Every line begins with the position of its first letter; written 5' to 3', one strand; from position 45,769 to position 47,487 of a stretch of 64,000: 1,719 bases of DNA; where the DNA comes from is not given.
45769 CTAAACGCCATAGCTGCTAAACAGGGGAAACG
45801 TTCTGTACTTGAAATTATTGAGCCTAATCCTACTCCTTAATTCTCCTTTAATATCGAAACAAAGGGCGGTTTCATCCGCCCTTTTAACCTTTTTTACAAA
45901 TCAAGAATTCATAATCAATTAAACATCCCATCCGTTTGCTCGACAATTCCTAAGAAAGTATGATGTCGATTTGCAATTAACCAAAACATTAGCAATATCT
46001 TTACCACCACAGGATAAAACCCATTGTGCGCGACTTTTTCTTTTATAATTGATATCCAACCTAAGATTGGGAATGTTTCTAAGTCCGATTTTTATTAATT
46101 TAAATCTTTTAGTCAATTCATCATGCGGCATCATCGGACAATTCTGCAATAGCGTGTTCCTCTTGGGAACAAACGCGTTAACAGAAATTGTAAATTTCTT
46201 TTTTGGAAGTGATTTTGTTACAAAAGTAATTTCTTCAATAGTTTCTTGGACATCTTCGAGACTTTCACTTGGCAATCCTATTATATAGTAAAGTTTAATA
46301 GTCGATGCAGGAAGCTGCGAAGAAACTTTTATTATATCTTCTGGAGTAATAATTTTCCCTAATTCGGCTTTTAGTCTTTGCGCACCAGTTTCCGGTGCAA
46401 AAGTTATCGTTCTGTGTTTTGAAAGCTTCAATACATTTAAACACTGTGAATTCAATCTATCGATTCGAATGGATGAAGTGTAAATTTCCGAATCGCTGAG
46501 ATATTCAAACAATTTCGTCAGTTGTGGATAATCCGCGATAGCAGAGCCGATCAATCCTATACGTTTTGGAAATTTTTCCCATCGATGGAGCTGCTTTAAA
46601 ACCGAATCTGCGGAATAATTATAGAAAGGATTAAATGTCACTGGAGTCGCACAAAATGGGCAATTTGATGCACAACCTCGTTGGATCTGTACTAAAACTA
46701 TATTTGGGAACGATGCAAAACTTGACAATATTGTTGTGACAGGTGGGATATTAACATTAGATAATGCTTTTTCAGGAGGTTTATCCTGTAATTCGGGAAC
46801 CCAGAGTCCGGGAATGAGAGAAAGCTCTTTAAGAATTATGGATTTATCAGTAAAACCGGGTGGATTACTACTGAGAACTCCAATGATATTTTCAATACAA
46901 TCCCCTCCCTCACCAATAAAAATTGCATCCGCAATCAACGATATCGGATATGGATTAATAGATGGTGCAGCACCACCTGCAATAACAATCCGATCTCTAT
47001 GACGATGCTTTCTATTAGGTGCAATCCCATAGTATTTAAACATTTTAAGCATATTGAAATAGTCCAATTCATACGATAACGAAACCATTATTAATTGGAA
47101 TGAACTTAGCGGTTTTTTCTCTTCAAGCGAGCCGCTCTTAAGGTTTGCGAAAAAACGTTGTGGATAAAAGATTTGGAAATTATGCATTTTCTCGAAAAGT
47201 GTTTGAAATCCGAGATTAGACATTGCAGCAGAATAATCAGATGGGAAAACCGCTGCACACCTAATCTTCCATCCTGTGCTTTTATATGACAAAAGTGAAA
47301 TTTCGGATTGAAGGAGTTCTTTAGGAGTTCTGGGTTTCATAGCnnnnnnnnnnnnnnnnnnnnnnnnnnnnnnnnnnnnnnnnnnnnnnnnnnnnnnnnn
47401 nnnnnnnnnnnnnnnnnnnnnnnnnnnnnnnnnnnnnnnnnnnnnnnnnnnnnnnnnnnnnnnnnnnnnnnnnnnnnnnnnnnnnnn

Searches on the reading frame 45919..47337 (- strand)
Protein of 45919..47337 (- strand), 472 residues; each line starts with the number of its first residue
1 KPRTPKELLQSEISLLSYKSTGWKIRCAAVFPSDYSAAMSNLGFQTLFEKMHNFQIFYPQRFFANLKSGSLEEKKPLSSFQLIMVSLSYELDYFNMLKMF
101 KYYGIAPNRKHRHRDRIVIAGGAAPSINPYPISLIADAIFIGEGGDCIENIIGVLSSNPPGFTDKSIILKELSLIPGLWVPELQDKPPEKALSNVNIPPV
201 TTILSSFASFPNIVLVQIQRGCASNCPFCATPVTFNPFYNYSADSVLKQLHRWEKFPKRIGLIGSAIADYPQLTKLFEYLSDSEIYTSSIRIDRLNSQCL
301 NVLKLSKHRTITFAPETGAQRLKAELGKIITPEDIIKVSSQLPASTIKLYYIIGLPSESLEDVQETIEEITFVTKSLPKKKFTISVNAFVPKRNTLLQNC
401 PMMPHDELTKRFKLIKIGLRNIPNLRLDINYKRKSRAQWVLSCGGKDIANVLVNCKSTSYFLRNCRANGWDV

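Call 35: search_protein_families(library=pfam, proteins=[window:45919-47337:-], max_evalue=0.00001)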
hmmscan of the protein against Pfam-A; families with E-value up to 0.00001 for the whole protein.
window:45919-47337:- (472 aa): 2 families
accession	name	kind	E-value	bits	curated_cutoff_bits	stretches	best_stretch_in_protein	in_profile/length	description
PF19864.5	Radical_SAM_N2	-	1.7e-23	83.2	29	1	65-181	35-151/151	Radical SAM proteins, N-terminal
PF04055.27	Radical_SAM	-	1.4e-13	51.8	29.5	1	217-369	2-165/166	Radical SAM superfamily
